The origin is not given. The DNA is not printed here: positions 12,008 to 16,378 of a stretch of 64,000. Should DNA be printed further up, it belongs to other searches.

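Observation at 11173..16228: Two-gene nuclease-helicase-methylase-like module inserted between core genes: candidate undescribed restriction/defence system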

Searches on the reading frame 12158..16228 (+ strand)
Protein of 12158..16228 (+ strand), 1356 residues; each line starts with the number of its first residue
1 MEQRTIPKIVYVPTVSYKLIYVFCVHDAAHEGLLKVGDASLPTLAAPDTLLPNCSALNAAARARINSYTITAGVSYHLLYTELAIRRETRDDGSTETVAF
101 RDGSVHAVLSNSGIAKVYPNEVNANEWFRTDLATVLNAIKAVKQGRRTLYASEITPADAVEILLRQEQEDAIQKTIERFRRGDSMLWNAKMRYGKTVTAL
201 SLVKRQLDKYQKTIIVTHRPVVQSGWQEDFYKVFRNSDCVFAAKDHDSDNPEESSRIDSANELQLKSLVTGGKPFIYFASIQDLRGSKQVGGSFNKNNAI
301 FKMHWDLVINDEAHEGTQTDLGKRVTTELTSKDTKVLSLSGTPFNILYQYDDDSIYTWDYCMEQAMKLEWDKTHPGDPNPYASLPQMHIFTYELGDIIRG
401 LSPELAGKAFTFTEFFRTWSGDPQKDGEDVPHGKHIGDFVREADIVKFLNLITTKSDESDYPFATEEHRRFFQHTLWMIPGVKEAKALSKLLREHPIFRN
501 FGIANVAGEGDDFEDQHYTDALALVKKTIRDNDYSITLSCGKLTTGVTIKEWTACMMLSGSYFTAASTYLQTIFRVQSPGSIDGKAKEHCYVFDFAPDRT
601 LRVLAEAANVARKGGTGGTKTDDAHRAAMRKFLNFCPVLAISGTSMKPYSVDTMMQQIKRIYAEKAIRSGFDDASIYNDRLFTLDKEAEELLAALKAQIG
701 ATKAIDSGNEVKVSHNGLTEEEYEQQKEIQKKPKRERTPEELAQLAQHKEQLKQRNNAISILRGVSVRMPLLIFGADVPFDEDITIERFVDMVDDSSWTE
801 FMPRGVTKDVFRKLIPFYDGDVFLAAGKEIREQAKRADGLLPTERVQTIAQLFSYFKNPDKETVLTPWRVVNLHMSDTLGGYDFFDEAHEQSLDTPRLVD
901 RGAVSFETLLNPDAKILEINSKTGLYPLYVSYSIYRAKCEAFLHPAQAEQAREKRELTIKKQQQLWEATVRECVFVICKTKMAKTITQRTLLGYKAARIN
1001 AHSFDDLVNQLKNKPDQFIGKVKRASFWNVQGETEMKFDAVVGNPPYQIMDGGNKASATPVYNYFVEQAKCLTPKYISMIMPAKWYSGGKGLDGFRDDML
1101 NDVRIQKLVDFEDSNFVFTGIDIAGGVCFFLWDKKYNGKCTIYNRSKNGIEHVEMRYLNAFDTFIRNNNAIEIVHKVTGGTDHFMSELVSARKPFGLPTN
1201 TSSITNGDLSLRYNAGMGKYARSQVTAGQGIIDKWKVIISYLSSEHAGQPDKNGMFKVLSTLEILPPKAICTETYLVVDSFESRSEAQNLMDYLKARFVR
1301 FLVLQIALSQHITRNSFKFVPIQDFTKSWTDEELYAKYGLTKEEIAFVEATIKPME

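Call 3: search_protein_families(library=pfam, proteins=[window:12158-16228:+], max_evalue=0.1)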
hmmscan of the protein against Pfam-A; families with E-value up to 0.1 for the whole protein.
window:12158-16228:+ (1356 aa): 5 families
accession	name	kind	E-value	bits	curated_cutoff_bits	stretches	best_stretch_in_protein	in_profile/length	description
PF07669.17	Eco57I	-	5.9e-33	114.8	25.3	1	972-1118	1-171/171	Eco57I restriction-modification methylase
PF04851.21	ResIII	-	1.9e-14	54.4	22.5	1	162-344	2-163/164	Type III restriction enzyme, res subunit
PF00176.29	SNF2-rel_dom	-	0.00034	20.3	24.9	1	191-344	26-164/290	SNF2-related domain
PF09812.14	MRP-L28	-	0.039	14.6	28.4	1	694-766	40-112/157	Mitochondrial ribosomal protein L28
PF02384.22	N6_Mtase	-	0.082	12.7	20.4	0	1025-1055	113-143/311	N-6 DNA Methylase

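Call 4: search_protein_families(library=padloc, proteins=[window:12158-16228:+], max_evalue=0.1)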
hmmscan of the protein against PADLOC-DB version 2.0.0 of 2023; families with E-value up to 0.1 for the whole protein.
window:12158-16228:+ (1356 aa): 4 families
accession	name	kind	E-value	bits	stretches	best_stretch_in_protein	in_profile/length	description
PDLC03626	REase_MTase_IIG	-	6.1e-52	174.5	3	1031-1355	1005-1359/1359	Type IIG restriction enzyme-methyltransferase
PDLC03375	MTase_II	-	8.6e-47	158.2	1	1033-1355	6-348/348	Type II methyltransferase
PDLC02707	PbeA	-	2.2e-06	24.5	1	153-344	242-414/672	PbeA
PDLC03719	oMTase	-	0.024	11.6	1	1035-1074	110-153/387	orphan methyltransferase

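Call 5: search_protein_families(library=ncbifam, proteins=[window:12158-16228:+], max_evalue=0.1)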
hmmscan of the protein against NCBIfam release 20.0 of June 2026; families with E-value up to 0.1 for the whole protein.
window:12158-16228:+ (1356 aa): 5 families
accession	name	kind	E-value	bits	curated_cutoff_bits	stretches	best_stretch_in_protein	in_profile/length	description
TIGR02987.1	met_A_Alw26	exception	3.9e-05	22.6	353.5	1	1075-1173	190-290/523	Alw26I/Eco31I/Esp3I family type II restriction adenine-specific DNA-methyltransferase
TIGR04095.1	dnd_restrict_1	equivalog_domain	0.00096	18.2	600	1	161-344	6-169/451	DNA phosphorothioation system restriction enzyme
NF033452.1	BREX_1_MTaseX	exception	0.0053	14.6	500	1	1034-1146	504-632/1210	BREX-1 system adenine-specific DNA-methyltransferase PglX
TIGR02795.1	tol_pal_ybgF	equivalog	0.025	15.2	90.1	1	720-770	57-107/119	tol-pal system protein YbgF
NF002142.0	PRK00979.1-1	subfamily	0.099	11.6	287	0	627-692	80-138/306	tetrahydromethanopterin S-methyltransferase subunit H family protein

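Call 7: search_solved_structures(query=window:12158-16228:+, max_evalue=1, show_alignments=0)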
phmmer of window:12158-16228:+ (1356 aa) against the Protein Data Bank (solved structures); distinct sequences matched with E-value up to 1: 1.
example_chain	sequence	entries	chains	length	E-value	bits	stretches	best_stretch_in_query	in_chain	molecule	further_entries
8jze_i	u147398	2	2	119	0.87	10.1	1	471-501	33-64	Photosystem I PsaI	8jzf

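Call 8: search_protein_families(library=phrogs, proteins=[window:12158-16228:+], max_evalue=0.01)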
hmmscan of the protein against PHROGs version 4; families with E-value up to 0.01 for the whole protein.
window:12158-16228:+ (1356 aa): 5 families
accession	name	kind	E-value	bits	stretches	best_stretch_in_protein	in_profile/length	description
phrog_16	-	DNA, RNA and nucleotide metabolism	8.8e-25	88.1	2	160-345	269-418/986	DNA helicase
phrog_3689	-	other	8.5e-12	45.8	1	1016-1334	46-340/348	DNA methyltransferase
phrog_22930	-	unknown function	7.6e-06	25.5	1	157-365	102-280/691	-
phrog_11371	-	unknown function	3.7e-05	24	1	1280-1337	191-248/383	-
phrog_9133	-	unknown function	0.0011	17.8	1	1020-1148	802-925/1259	-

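Call 9: find_homologous_proteins(query=window:12158-16228:+, max_evalue=0.00001)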
Query window:12158-16228:+ (1356 aa): 8000 proteins with E <= 0.00001 among 8000 candidates; the best 120 are listed.
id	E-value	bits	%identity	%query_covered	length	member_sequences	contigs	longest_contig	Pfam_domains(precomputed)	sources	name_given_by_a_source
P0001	0.0e+0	3137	100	100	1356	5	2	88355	PF07669.18,PF04851.22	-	-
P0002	0.0e+0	2133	67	100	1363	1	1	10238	PF07669.18,PF04851.22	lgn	-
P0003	0.0e+0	2028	65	99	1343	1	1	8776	PF07669.18,PF04851.22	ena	-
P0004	0.0e+0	1993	63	100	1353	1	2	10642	PF07669.18,PF04851.22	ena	-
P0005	0.0e+0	1894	62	99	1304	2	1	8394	PF07669.18,PF04851.22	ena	-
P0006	0.0e+0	1876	61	100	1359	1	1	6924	PF07669.18,PF04851.22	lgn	-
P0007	0.0e+0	1871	61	100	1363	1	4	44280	PF07669.18,PF04851.22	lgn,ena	-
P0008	0.0e+0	1868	61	100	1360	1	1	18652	PF07669.18,PF04851.22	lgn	-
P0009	0.0e+0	1867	61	100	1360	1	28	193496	PF07669.18,PF04851.22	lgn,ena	-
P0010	0.0e+0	1863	61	99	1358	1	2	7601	PF07669.18,PF04851.22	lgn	-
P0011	0.0e+0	1860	61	100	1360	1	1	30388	PF07669.18,PF04851.22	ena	-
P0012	0.0e+0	1834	58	100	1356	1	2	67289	PF07669.18,PF04851.22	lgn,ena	-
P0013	0.0e+0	1831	60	100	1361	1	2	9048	PF07669.18,PF04851.22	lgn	-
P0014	0.0e+0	1822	60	100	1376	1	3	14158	PF07669.18,PF04851.22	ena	-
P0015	0.0e+0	1813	59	99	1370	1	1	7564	PF07669.18,PF04851.22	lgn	-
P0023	0.0e+0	1698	57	99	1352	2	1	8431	PF07669.18,PF04851.22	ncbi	-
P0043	0.0e+0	1621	53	99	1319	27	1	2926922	PF00270.36,PF00176.30,PF07669.18,PF04851.22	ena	-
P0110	0.0e+0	1540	52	99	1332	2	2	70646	PF07669.18,PF04851.22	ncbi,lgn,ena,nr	ncbi:MAG TPA: Eco57I restriction-modification methylase domain-containing protein [Candidatus Avisuc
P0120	0.0e+0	1529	51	99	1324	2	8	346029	PF00270.36,PF00176.30,PF07669.18,PF04851.22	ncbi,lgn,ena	-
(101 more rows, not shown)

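Call 12: find_encoding_contigs(protein=window:12158-16228:+, flank=10000, max_places=4)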
Protein window:12158-16228:+ (1356 aa): 3 contigs read that carry it; 3 places shown.
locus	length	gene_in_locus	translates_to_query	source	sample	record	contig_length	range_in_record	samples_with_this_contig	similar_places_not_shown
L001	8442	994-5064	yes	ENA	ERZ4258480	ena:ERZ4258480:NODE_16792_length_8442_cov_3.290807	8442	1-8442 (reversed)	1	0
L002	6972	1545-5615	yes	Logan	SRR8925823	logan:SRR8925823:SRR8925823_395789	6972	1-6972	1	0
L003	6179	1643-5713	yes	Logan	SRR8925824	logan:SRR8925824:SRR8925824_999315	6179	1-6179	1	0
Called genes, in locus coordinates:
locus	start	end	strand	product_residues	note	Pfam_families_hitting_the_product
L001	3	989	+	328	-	?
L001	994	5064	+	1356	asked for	PF04851:ResIII, PF07669:Eco57I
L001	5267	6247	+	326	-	PF01699:Na_Ca_ex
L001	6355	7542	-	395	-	-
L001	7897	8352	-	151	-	PF12641:Flavodoxin_3, PF12724:Flavodoxin_5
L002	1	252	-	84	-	?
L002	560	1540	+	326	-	-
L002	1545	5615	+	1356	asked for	PF04851:ResIII, PF07669:Eco57I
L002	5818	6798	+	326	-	PF01699:Na_Ca_ex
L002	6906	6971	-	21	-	?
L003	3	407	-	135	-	?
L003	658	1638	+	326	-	-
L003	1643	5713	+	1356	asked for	PF04851:ResIII, PF07669:Eco57I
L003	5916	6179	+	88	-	?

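Call 13: find_encoding_contigs(protein=P0009, flank=8000, max_places=2)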
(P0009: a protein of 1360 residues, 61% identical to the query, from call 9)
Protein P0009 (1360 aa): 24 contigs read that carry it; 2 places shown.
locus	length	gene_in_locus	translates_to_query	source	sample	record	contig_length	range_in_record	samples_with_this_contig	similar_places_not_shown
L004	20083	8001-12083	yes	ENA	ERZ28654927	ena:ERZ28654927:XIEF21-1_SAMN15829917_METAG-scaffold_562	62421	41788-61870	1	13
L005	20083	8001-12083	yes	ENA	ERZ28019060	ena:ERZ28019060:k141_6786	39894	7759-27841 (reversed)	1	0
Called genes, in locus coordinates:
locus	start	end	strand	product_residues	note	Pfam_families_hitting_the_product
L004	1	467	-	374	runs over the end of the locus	PF10926:DUF2800, PF12705:PDDEXK_1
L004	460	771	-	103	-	-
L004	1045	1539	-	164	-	-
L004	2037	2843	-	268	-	-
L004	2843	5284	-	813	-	PF00082:Peptidase_S8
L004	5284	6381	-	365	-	PF00004:AAA, PF07728:AAA_5 (faint)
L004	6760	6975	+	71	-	PF13443:HTH_26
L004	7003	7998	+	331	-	-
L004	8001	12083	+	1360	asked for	PF04851:ResIII, PF07669:Eco57I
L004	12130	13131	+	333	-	PF28530:DUF8426, PF04471:Mrr_cat, PF22722:NA-iREase1 (weak)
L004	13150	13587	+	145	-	-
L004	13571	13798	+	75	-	-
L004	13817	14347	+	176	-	-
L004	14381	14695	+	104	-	PF04993:TfoX_N (weak)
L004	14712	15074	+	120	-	PF13788:DUF4180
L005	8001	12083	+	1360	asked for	PF04851:ResIII, PF07669:Eco57I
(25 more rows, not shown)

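Call 14: find_encoding_contigs(protein=P0043, flank=8000, max_places=2)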
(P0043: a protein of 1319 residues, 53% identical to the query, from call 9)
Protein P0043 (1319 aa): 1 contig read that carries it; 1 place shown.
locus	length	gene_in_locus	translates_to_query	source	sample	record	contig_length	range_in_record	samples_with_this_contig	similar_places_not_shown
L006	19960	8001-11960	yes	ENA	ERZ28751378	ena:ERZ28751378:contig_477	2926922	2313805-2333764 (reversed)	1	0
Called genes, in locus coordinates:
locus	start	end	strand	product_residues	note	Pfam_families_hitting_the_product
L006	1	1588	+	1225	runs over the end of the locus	PF12205:GIT1_C (faint)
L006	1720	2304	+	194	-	-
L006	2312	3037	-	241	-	PF04542:Sigma70_r2, PF04814:HNF-1_N (weak), PF04545:Sigma70_r4, PF01381:HTH_3 (weak)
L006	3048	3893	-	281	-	PF03419:Peptidase_U4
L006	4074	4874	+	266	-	-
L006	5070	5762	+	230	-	-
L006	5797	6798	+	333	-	PF14057:GGGtGRT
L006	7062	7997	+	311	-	-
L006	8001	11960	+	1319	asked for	PF00176:SNF2-rel_dom (weak), PF00270:DEAD (weak), PF04851:ResIII, PF07669:Eco57I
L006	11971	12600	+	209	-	PF28043:KwaA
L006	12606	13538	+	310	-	PF16162:KwaB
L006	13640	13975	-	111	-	-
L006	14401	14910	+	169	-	-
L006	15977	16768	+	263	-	-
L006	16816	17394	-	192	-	PF00239:Resolvase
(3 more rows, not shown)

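Call 15: find_encoding_contigs(protein=P0120, flank=8000, max_places=2)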
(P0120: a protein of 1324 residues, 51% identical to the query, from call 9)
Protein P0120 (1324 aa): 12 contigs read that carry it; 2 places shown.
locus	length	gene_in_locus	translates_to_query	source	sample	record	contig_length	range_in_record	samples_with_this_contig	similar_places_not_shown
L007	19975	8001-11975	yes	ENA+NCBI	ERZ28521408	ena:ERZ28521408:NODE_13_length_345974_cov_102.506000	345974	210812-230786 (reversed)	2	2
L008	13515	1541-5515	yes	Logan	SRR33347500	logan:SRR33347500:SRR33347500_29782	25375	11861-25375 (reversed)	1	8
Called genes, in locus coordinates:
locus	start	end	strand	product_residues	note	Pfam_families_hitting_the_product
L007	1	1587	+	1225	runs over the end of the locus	PF12205:GIT1_C (faint)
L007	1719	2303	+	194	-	-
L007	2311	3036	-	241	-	PF04542:Sigma70_r2, PF04814:HNF-1_N (weak), PF04545:Sigma70_r4, PF01381:HTH_3 (weak)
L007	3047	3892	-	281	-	PF03419:Peptidase_U4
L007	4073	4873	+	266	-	-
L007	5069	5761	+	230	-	-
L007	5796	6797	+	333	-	PF14057:GGGtGRT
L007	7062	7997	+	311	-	-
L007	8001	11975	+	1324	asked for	PF00176:SNF2-rel_dom (weak), PF00270:DEAD (weak), PF04851:ResIII, PF07669:Eco57I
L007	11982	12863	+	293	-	-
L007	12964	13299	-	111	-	-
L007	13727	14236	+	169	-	-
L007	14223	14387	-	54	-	-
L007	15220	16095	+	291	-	-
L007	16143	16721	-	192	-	PF00239:Resolvase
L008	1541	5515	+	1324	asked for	PF00176:SNF2-rel_dom (weak), PF00270:DEAD (weak), PF04851:ResIII, PF07669:Eco57I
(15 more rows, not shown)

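Call 21: search_protein_families(library=pfam, alignment_id=A1, max_evalue=1)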
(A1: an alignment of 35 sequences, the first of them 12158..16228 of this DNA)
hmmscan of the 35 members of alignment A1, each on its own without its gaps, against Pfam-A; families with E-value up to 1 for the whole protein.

A. member 1, window:12158-16228:+ (1356 aa): 6 families
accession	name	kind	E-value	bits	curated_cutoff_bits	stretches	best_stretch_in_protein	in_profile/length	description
PF07669.17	Eco57I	-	5.9e-33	114.8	25.3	1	972-1118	1-171/171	Eco57I restriction-modification methylase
PF04851.21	ResIII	-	1.9e-14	54.4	22.5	1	162-344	2-163/164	Type III restriction enzyme, res subunit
PF00176.29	SNF2-rel_dom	-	0.00034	20.3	24.9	1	191-344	26-164/290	SNF2-related domain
PF09812.14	MRP-L28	-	0.039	14.6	28.4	1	694-766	40-112/157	Mitochondrial ribosomal protein L28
PF02384.22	N6_Mtase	-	0.082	12.7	20.4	0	1025-1055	113-143/311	N-6 DNA Methylase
PF14598.12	PAS_11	-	0.15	12.5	25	1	905-971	3-68/109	PAS domain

B. families by the number of members that match (of 35 scanned): 33 families (the first 25 are shown)
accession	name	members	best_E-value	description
PF07669.17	Eco57I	35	9.6e-34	Eco57I restriction-modification methylase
PF04851.21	ResIII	35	6.3e-19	Type III restriction enzyme, res subunit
PF10544.15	T5orf172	28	0.00016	T5orf172 domain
PF00176.29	SNF2-rel_dom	27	1.7e-07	SNF2-related domain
PF00270.35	DEAD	24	7.9e-06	DEAD/DEAH box helicase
PF13455.12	MUG113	14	0.00099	Meiotically up-regulated gene 113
PF18766.7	SWI2_SNF2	10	1.7e-05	SWI2/SNF2 ATPase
PF01170.24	UPF0020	6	0.005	RMKL-like, methyltransferase domain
PF16897.10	MMR_HSR1_Xtn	4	0.011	C-terminal region of MMR_HSR1 domain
PF05175.20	MTS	3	0.048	Methyltransferase small domain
PF20321.3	DUF6616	3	0.07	Family of unknown function (DUF6616)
PF02384.22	N6_Mtase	2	0.0033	N-6 DNA Methylase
PF09812.14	MRP-L28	2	0.039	Mitochondrial ribosomal protein L28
PF25094.1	R3H_PUS7L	2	0.068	PUS7L R3H domain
PF22187.2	DUF6946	2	0.11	Domain of unknown function (DUF6946)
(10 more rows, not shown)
